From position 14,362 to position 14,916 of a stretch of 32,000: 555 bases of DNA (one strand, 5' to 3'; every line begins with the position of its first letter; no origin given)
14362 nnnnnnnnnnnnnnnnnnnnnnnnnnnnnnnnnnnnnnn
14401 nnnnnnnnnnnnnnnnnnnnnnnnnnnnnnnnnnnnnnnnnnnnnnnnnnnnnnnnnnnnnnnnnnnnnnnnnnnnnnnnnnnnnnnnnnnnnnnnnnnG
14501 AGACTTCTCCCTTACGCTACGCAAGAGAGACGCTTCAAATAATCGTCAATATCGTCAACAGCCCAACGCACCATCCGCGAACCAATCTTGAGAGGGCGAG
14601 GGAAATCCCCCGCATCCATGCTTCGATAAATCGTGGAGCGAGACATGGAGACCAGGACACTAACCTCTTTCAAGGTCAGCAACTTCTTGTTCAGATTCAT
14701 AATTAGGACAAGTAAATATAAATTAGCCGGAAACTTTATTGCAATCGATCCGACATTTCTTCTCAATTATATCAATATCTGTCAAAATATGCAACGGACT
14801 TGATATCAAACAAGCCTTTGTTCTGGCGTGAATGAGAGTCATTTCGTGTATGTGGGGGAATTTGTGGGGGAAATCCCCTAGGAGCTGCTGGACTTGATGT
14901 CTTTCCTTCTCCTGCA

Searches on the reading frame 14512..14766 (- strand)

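Call 60: search_protein_families(library=phrogs, proteins=[window:14512-14766:-], max_evalue=0.01)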
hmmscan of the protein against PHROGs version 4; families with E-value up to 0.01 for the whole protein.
window:14512-14766:- (84 aa): 8 families
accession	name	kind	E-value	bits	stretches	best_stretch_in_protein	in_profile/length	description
phrog_66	-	integration and excision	3.3e-10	41.2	1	23-81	87-144/412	excisionase and transcriptional regulator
phrog_2790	-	integration and excision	4.9e-09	37.1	1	23-80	22-79/100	excisionase and transcriptional regulator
phrog_10045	-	DNA, RNA and nucleotide metabolism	1.4e-05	25.8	1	27-79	18-69/74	HTH DNA binding protein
phrog_597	-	DNA, RNA and nucleotide metabolism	3e-05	25.1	1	27-78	110-162/200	DNA binding protein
phrog_15534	-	DNA, RNA and nucleotide metabolism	0.0004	21.9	1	26-79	40-90/93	HTH DNA binding protein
phrog_4745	-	DNA, RNA and nucleotide metabolism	0.0016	19.2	1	22-78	24-85/107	DNA binding protein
phrog_4996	-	unknown function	0.0045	17.9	1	22-79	28-92/99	-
phrog_2907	-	integration and excision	0.0066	17.9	1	25-63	2-40/117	excisionase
